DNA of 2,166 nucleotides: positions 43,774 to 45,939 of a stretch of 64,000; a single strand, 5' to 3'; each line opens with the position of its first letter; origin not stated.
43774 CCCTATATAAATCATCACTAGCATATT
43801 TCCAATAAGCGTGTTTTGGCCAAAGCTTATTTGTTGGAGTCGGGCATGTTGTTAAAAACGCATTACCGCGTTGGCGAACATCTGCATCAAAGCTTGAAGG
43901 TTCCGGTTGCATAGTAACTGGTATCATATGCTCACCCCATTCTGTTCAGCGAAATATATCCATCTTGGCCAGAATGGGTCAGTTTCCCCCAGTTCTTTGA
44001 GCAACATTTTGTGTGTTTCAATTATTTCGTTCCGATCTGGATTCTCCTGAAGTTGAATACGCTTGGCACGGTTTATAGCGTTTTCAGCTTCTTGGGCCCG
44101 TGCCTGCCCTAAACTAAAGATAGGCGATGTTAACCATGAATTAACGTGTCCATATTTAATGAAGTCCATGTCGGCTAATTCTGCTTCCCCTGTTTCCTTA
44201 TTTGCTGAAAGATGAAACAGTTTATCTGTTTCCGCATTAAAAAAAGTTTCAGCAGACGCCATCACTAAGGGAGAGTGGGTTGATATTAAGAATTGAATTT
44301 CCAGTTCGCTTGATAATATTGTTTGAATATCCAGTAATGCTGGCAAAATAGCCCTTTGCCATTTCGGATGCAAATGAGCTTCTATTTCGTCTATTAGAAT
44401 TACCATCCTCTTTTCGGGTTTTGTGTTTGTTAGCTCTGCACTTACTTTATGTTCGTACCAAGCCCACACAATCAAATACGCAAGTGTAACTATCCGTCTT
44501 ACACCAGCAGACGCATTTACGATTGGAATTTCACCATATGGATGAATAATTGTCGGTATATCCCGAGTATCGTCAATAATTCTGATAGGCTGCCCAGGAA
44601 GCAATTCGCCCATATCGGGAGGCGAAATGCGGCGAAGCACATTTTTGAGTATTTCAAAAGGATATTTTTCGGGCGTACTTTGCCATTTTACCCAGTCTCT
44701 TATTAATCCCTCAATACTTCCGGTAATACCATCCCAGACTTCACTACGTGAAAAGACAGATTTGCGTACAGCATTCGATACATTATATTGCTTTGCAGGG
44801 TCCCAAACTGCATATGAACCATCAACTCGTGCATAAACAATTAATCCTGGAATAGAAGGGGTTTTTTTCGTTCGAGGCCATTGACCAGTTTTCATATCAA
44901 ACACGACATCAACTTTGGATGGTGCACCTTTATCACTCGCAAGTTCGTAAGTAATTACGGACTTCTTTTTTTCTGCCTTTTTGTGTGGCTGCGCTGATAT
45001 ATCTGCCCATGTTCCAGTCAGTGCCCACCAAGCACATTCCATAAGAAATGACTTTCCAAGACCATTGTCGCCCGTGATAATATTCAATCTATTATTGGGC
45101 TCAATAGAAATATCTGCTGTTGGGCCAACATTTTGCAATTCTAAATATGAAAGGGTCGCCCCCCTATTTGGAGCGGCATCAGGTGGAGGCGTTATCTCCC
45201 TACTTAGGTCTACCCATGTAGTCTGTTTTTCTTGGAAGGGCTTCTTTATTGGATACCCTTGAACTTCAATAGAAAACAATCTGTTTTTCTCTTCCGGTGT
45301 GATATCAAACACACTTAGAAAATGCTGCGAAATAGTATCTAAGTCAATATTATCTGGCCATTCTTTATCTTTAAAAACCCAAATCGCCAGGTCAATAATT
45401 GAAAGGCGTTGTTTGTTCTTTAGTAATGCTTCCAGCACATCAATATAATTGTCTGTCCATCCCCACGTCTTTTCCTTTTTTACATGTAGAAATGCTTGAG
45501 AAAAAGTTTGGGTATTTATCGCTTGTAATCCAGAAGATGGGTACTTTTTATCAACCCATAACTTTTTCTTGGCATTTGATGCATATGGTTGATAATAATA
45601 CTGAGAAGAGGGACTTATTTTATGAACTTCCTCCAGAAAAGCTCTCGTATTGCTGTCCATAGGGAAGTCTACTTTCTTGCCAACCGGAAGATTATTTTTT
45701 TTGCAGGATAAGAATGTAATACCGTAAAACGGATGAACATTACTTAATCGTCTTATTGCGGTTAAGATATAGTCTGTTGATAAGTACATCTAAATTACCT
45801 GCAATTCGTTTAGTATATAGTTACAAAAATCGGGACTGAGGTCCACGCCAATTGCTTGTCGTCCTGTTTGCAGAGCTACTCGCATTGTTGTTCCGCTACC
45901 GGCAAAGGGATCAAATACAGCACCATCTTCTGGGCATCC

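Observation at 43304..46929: Septu-like ATPase + HNH pair translationally welded to an SPPY DNA methyltransferase and an HTH gene: candidate methylation-gated Septu/R-M hybrid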

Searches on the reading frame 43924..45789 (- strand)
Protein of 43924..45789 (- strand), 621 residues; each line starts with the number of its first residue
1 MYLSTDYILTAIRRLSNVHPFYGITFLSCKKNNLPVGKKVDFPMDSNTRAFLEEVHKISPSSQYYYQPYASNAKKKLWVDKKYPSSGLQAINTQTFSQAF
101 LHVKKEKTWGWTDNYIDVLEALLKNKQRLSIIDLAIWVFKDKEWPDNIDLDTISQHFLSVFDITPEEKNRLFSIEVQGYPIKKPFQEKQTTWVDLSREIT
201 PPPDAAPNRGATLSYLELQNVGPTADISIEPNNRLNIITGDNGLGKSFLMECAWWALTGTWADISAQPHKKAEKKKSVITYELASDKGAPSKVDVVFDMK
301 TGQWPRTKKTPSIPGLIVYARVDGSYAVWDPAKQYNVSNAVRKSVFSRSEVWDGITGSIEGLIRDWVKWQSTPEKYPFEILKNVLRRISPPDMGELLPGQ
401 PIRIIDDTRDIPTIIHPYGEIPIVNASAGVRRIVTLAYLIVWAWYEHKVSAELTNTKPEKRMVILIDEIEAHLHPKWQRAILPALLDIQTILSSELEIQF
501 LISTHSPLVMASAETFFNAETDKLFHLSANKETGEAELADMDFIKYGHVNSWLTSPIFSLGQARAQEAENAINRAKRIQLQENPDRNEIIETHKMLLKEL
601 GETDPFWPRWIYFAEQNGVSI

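Call 4: search_protein_families(library=pfam, proteins=[window:43924-45789:-], max_evalue=0.01)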
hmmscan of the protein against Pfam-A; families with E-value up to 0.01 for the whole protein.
window:43924-45789:- (621 aa): 4 families
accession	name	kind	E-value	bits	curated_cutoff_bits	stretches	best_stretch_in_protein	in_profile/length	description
PF13304.12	AAA_21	-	1.3e-16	62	27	1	419-511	231-304/304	AAA domain, putative AbiEii toxin, Type IV TA system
PF13175.12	AAA_15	-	4e-15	56.7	32.1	1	420-507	295-371/374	AAA ATPase domain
PF13476.12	AAA_23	-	5.5e-12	47.2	27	1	216-317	2-87/201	AAA domain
PF02463.25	SMC_N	-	6.9e-08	32.6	40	1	225-519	16-211/220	RecF/RecN/SMC N terminal domain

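Call 5: search_protein_families(library=padloc, proteins=[window:43924-45789:-], max_evalue=0.01)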
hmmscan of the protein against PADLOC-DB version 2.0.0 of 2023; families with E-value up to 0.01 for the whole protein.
window:43924-45789:- (621 aa): 137 families (the best 25 are shown)
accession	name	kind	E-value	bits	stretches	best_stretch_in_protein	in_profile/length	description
PDLC00270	PtuA1|PtuA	-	6.2e-258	855.2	1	1-621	1-627/627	AAA ATPase domain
PDLC00307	PtuA1|PtuA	-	6.6e-149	494.4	1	213-619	2-422/424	AAA ATPase domain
PDLC00271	PtuA1|PtuA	-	5e-25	86.9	2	461-605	279-402/421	AAA ATPase domain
PDLC02913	ATPase_I-A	-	1.4e-24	85.1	2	463-605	366-491/508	-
PDLC00299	PtuA1|PtuA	-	4.7e-24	83.2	2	463-605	380-510/535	AAA ATPase domain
PDLC00305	PtuA1|PtuA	-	1.4e-22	78.6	2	414-548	200-319/392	AAA ATPase domain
PDLC02980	AriA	-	2e-22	78.5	1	235-511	1-304/304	-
PDLC00304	PtuA1|PtuA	-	2.1e-21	74.6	1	378-583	210-398/444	AAA ATPase domain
PDLC00278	PtuA1|PtuA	-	5.5e-21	73.3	2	418-514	246-335/436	AAA ATPase domain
PDLC00269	PtuA1|PtuA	-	7.9e-20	69.5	1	419-587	250-414/446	AAA ATPase domain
PDLC00298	PtuA1|PtuA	-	2.9e-19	67.4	2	459-515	280-330/423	AAA ATPase domain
PDLC00295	PtuA1|PtuA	-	4.8e-19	66.8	1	396-591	229-410/451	AAA ATPase domain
PDLC00309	PtuA1|PtuA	-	1.2e-18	65.3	2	404-597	211-391/413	AAA ATPase domain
PDLC00279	PtuA1|PtuA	-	2.2e-18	64.6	2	422-514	231-315/416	AAA ATPase domain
PDLC00290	PtuA1|PtuA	-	3e-18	64.4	2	378-514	206-317/414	AAA ATPase domain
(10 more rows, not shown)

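Call 7: search_protein_families(library=ncbifam, proteins=[window:43924-45789:-], max_evalue=0.01)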
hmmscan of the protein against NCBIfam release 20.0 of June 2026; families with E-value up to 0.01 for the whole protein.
window:43924-45789:- (621 aa): 5 families
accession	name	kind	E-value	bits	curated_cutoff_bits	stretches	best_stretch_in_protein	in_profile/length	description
NF041760.1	PtuA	equivalog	5.3e-24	85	500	2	463-605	379-509/524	retron Ec78 anti-phage system effector ATPase PtuA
TIGR04435.1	restrict_AAA_1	hypoth_equivalog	2.4e-07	29.8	300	1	459-595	417-548/568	restriction system-associated AAA family ATPase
NF038234.1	retron_eff_Eco8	equivalog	3e-07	29.4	250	1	461-533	273-347/679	retron Eco8 family effector endonuclease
TIGR00611.2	recf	equivalog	1.3e-06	27.9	172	1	214-260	2-48/339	DNA replication/repair protein RecF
NF047739.1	antiphage_MADS3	equivalog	0.00035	19.8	420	1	458-514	334-383/427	methylation-associated defense system AAA family ATPase MAD3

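Call 8: find_homologous_proteins(query=window:43924-45789:-, max_evalue=1e-10)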
Query window:43924-45789:- (621 aa): 3402 proteins with E <= 1e-10 among 8000 candidates; the best 120 are listed.
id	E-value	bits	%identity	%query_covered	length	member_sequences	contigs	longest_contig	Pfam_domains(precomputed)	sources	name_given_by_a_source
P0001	0.0e+0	1433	100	100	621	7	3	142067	PF13175.13,PF13476.13,PF02463.26,PF13304.13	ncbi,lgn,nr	ncbi:MAG: ATP-binding protein [Candidatus Pelethousia sp.]|nr:ATP-binding protein [Candidatus Peleth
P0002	0.0e+0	1195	81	100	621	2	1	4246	PF13175.13,PF13476.13,PF02463.26,PF13304.13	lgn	-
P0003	0.0e+0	1146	78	100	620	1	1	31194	PF13175.13,PF13476.13,PF13304.13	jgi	jgi:hypothetical protein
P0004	0.0e+0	1128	77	100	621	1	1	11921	PF13175.13,PF13476.13,PF02463.26,PF13304.13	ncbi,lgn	-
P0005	0.0e+0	1115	76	100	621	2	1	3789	PF13175.13,PF13476.13,PF02463.26,PF13304.13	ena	-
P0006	0.0e+0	1059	71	100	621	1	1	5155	PF13175.13,PF13476.13,PF13304.13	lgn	-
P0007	0.0e+0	1046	75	95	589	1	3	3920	PF13175.13,PF13476.13,PF02463.26,PF13304.13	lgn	-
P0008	0.0e+0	1044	71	100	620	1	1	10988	PF13175.13,PF13476.13,PF13304.13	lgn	-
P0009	1.7e-291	986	67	100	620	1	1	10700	PF13175.13,PF13476.13,PF13304.13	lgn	-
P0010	4.1e-288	975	66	100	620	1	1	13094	PF13175.13,PF13476.13,PF13304.13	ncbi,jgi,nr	ncbi:MAG: ATP-binding protein [Synergistaceae bacterium]|jgi:hypothetical protein|nr:ATP-binding pro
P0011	1.0e-280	951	66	100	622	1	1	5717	PF13175.13,PF13476.13,PF02463.26,PF13304.13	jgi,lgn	jgi:hypothetical protein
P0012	2.8e-280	949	64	100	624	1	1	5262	PF13175.13,PF13476.13,PF13304.13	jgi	jgi:hypothetical protein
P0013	5.1e-280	949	64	100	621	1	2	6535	PF13175.13,PF13476.13,PF13304.13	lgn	-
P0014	5.9e-280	948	64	100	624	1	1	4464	PF13175.13,PF13476.13,PF13304.13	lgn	-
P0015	1.4e-279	947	65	100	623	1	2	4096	PF13175.13,PF13476.13,PF13304.13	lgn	-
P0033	6.0e-240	816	57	100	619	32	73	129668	PF13175.13,PF13476.13,PF13304.13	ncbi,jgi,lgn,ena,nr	ncbi:ATP-binding protein [bacterium 1XD42-8]|jgi:predicted ATPase|nr:ATP-binding protein [Lachnospir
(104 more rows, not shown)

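Call 10: find_encoding_contigs(protein=P0003, flank=6000, max_places=3)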
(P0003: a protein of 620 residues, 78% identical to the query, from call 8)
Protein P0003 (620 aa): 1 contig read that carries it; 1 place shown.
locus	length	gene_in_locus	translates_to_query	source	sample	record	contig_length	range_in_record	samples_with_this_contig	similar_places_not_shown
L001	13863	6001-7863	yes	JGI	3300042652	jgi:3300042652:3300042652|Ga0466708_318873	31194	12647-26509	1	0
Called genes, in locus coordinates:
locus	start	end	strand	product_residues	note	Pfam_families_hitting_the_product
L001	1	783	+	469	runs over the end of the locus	PF07969:Amidohydro_3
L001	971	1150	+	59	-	PF04326:SLFN_AlbA_2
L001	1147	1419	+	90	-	PF12802:MarR_2 (weak), PF01047:MarR (faint), PF25212:HVO_A0114 (faint), PF08279:HTH_11, PF13384:HTH_23 (weak), PF13412:HTH_24, PF13730:HTH_36 (faint)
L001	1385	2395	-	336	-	PF27070:HTH_Rpn_C (faint)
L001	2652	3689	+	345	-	PF01113:DapB_N, PF19328:DAP_DH_C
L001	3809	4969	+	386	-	PF00465:Fe-ADH, PF13685:Fe-ADH_2, PF25137:ADH_Fe_C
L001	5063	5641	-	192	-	PF00210:Ferritin, PF02915:Rubrerythrin, PF23458:DUF7130 (weak), PF21349:RUBY_RBDX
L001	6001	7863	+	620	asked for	PF13476:AAA_23, PF13304:AAA_21, PF13175:AAA_15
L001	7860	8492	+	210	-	-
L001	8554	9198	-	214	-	PF00596:Aldolase_II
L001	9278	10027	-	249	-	PF00005:ABC_tran, PF13304:AAA_21 (faint)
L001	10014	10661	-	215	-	PF00528:BPD_transp_1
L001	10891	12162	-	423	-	PF21016:RlmN_N, PF04055:Radical_SAM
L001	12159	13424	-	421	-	PF00464:SHMT, PF00155:Aminotran_1_2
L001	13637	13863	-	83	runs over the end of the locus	-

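Call 11: find_encoding_contigs(protein=P0033, flank=6000, max_places=6)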
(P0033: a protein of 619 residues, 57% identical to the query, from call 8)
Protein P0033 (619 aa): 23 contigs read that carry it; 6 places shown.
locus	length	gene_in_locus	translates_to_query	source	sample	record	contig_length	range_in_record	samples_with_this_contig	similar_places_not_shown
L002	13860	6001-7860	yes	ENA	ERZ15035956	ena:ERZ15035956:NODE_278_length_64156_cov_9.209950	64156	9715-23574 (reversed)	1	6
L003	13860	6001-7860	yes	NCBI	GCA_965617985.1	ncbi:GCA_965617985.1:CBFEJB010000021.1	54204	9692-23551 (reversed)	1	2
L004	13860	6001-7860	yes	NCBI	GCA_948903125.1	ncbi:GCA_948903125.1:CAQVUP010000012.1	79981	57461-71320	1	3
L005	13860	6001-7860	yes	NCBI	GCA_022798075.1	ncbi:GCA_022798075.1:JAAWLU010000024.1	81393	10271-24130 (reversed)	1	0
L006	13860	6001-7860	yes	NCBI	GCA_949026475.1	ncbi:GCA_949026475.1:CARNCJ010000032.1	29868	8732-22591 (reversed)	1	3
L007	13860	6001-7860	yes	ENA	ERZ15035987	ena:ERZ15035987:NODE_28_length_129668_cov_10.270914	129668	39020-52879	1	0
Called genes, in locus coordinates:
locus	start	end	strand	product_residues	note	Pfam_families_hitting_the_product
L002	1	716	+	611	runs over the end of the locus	PF00580:UvrD-helicase, PF01443:Viral_helicase1 (faint), PF04851:ResIII (weak), PF13086:AAA_11 (faint), PF13245:AAA_19, PF13361:UvrD_C, PF13538:UvrD_C_2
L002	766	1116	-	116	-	PF06949:DUF1292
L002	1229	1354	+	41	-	-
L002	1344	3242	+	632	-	PF00128:Alpha-amylase (faint)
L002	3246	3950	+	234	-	PF05857:TraX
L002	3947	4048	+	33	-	-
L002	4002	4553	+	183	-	PF18907:DUF5662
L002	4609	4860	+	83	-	-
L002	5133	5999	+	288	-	PF01555:N6_N4_Mtase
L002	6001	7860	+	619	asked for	PF13476:AAA_23, PF13175:AAA_15, PF13304:AAA_21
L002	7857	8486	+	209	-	-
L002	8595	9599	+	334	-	PF00579:tRNA-synt_1b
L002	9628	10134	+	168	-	PF03928:HbpS-like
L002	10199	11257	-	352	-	PF02030:Lipoprotein_8 (weak), PF01547:SBP_bac_1, PF13416:SBP_bac_8, PF13531:SBP_bac_11, PF13343:SBP_bac_6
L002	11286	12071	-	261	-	PF00528:BPD_transp_1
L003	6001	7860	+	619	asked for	PF13476:AAA_23, PF13175:AAA_15, PF13304:AAA_21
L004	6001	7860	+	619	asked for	PF13476:AAA_23, PF13175:AAA_15, PF13304:AAA_21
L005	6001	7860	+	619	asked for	PF13476:AAA_23, PF13175:AAA_15, PF13304:AAA_21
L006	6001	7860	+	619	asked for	PF13476:AAA_23, PF13175:AAA_15, PF13304:AAA_21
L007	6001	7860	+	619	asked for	PF13476:AAA_23, PF13175:AAA_15, PF13304:AAA_21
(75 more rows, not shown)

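Call 12: find_encoding_contigs(protein=P0010, flank=6000, max_places=3)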
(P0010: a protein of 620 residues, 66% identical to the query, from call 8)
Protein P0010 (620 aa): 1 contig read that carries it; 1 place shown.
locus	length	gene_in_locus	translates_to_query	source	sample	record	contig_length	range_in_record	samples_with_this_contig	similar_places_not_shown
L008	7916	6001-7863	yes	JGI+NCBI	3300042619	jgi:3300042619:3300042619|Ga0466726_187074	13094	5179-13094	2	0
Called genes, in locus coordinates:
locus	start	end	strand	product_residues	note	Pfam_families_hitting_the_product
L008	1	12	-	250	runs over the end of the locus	PF01171:ATP_bind_3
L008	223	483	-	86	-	PF12844:HTH_19, PF13443:HTH_26, PF13560:HTH_31, PF01381:HTH_3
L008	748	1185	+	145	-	PF12844:HTH_19, PF13560:HTH_31, PF01381:HTH_3, PF13443:HTH_26 (weak)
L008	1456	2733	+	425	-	PF13393:tRNA-synt_His, PF00587:tRNA-synt_2b, PF03129:HGTP_anticodon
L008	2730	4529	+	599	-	PF01336:tRNA_anti-codon, PF00152:tRNA-synt_2, PF02938:GAD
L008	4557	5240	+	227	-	PF00753:Lactamase_B, PF13483:Lactamase_B_3, PF12706:Lactamase_B_2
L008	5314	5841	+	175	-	PF03734:YkuD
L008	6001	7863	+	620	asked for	PF13476:AAA_23, PF13304:AAA_21, PF13175:AAA_15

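Call 15: find_related_loci(query=A1, collection=genome_contigs, flank=6000)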
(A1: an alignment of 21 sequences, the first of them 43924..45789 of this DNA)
Query A1 (621 aa) in genome_contigs; peptide patterns used: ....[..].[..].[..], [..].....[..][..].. (x = any residue, [..] = any of these).
599 stretches matched a pattern (row limit reached: there are more); 579 encode a relative of the query (tblastn E <= 1e-3); the best 80 are kept; 80 distinct loci.
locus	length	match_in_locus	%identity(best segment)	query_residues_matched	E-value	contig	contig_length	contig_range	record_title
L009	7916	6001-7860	66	1-621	0e+0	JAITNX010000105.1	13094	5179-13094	MAG: Synergistaceae bacterium isolate Po218_bin34 k119_571507, whole genome shotgun sequence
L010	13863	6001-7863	57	1-621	0e+0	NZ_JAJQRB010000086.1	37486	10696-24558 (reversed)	Treponema primitia strain ZAS-10 NODE_44_length_37584_cov_204.284340, whole genome shotgun sequence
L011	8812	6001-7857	55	1-621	0e+0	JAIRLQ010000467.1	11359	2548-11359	MAG: Treponema sp. isolate Cc175_bin57 k119_1860794, whole genome shotgun sequence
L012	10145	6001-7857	54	1-621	0e+0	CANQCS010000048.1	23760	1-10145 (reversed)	MAG: uncultured Oscillospiraceae bacterium isolate Lapin-001__bin13 genome assembly, contig: Lapin-001__NODE_2408_length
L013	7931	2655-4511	55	2-621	0e+0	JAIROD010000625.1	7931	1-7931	MAG: Planctomycetaceae bacterium isolate Cd354_bin63 k119_1523251, whole genome shotgun sequence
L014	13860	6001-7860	54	1-621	0e+0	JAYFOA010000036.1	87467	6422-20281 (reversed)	MAG: Clostridiaceae bacterium isolate 5C_62 c_5C_000000051389, whole genome shotgun sequence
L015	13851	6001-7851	53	1-619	0e+0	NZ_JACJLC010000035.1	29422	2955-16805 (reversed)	Pseudoflavonifractor phocaeensis strain An507 An507_contig-110_34, whole genome shotgun sequence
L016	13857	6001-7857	53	1-621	0e+0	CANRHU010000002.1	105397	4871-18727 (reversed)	MAG: uncultured Lachnospiraceae bacterium isolate Lapin-023__bin28 genome assembly, contig: Lapin-023__NODE_238_length_1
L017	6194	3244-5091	52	1-621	0e+0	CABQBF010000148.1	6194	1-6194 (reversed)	MAG TPA_asm: uncultured Peptococcaceae bacterium isolate MGYG-HGUT-00413 genome assembly, contig: GUT_GENOME009437_148,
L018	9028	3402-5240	52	1-621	0e+0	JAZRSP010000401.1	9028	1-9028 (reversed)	MAG: Victivallaceae bacterium isolate T1900045346_YK20190036.MAGScoT_cleanbin_000026 SGB_6714_k141_1260663, whole genome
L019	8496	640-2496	54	1-621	0e+0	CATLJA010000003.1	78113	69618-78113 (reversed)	MAG TPA_asm: uncultured Oscillibacter sp. isolate MGG02999_1680015431 genome assembly, contig: ERR2136575_94, whole geno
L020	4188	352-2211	53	1-619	0e+0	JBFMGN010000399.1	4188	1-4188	MAG: Spirochaetota bacterium isolate MAG298 MAG298_399, whole genome shotgun sequence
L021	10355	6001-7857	53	1-621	0e+0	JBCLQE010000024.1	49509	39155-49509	Oscillospiraceae bacterium 50-58 voucher GPTB0122 scaffold24, whole genome shotgun sequence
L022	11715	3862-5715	51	1-619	0e+0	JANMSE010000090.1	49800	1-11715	MAG: Deltaproteobacteria bacterium isolate SOY_29_metabat_500 SOY_29_k141_244578, whole genome shotgun sequence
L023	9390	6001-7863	51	1-621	0e+0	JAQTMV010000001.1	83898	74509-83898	MAG: Methylococcales bacterium isolate STA_49 NODE_575_length_83898_cov_4.053897_Sandtown_A, whole genome shotgun sequen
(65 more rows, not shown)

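Call 26: search_solved_structures(query=window:43924-45789:-, max_evalue=0.001)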
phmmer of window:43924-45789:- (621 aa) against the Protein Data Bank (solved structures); distinct sequences matched with E-value up to 0.001: 12.
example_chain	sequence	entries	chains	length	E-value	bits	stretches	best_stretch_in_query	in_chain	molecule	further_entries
22bu_B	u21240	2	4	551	1.4e-09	40.3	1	456-516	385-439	AAA family ATPase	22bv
9vkz_A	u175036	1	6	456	6.9e-09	37.9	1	457-515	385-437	Retron Ec78 probable ATPase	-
9vh1_D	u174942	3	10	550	8.8e-09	37.6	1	457-515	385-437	Retron Ec78 probable ATPase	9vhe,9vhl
8ee4_A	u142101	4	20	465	9.2e-09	37.5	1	415-513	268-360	PtuA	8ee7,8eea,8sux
9kjx_B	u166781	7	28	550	1.5e-08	36.8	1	457-515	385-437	AAA family ATPase | Retron I-A effector PtuA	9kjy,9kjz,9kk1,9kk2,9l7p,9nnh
9u9y_A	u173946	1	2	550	1.5e-08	36.8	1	457-515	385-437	AAA family ATPase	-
22et_E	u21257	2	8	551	1.7e-08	36.6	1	456-516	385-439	PtuA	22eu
9nnk_C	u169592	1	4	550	3.3e-08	35.7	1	456-515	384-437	Retreon I-A effector PtuA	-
9nnb_C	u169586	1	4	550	3.9e-08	35.4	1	457-515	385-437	Retron I-A effector PtuA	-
9n69_A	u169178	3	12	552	2.2e-07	33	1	463-513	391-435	AAA family ATPase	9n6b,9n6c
9e8z_C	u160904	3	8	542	7.2e-07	31.3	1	462-512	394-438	Retron Ec83 probable ATPase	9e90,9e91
9o4a_A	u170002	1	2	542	6.1e-05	24.9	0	462-512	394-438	Retron Ec83 probable ATPase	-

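Call 44: search_dna_similar(query=window:43924-45789:-, collection=plasmids, mode=protein, max_evalue=1e-30, max_rows=15)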
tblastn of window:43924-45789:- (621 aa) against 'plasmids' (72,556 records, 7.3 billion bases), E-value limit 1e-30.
Records with a match: 6; places in all: 6; records where one place covers at least 80% of the query: 0.
Best place of each record, by identity: <60% 6.
By first word of the organism name: Azotobacter 2; Aeromonas 1; Allocoleopsis 1; Azospirillum 1; Nostoc 1.
By predicted mobility (MOB-suite, as given by PLSDB): mobilizable 3; conjugative 2; non-mobilizable 1.
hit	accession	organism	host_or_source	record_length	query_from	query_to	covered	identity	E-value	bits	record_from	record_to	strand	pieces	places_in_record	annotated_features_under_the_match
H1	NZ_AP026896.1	Aeromonas caviae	Microbe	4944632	200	618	67%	38.9%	5e-74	266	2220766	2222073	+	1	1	none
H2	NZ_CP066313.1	Azotobacter chroococcum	single,soil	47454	200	617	67%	37.9%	1e-77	276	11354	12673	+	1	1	ATP-binding protein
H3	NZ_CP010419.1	Azotobacter chroococcum NCIMB 8003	cell culture,soil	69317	200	617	67%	37.9%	1e-77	276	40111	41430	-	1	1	ATP-binding protein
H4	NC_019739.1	Allocoleopsis franciscana PCC 7113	-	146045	213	616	65%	38.7%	7e-82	289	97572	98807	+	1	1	ATP-binding protein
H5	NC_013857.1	Azospirillum sp. B510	-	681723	213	613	65%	36.4%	3e-75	270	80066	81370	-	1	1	AAA family ATPase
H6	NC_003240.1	Nostoc sp. PCC 7120 = FACHB-418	-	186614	248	621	60%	37.0%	9e-68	247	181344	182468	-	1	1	AAA family ATPase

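Call 45: search_dna_similar(query=window:43924-45789:-, collection=phages, mode=protein, max_evalue=1e-20, max_rows=10)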
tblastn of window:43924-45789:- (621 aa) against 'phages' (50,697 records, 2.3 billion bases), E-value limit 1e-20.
No match.

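Call 46: get_annotated_region(hit=H2, flank=3500)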
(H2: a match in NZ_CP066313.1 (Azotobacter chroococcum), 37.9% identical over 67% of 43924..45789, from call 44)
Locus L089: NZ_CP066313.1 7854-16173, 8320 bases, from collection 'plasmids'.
description: Azotobacter chroococcum strain HR1 plasmid unnamed3, complete sequence
organism: Azotobacter chroococcum (NCBI taxid 353)
taxonomy: Bacteria; Pseudomonadota; Gammaproteobacteria; Pseudomonadales; Pseudomonadaceae; Azotobacter; Azotobacter chroococcum
host: -; source: single,soil; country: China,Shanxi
typing (MOB-suite, as given by PLSDB): mobilizable; relaxase MOBH
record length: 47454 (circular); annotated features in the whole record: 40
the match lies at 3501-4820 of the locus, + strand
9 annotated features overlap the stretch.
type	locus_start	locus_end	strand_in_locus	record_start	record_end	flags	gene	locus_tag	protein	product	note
CDS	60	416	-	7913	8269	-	-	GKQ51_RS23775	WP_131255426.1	hypothetical protein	-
CDS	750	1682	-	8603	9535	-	-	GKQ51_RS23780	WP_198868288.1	DNA-binding protein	-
CDS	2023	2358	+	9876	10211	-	-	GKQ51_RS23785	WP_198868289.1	hypothetical protein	-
CDS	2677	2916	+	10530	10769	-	-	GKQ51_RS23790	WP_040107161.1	hypothetical protein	-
CDS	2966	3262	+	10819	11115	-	-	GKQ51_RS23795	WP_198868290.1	HU family DNA-binding protein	GO:0030261 - chromosome condensation [Evidence IEA]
CDS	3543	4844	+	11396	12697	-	-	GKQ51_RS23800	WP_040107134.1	ATP-binding protein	-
CDS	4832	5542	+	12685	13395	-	-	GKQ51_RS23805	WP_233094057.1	hypothetical protein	-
CDS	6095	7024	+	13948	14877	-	-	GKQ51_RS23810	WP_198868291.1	malate dehydrogenase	-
CDS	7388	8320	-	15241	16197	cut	-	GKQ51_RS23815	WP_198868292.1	zinc-binding alcohol dehydrogenase family protein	-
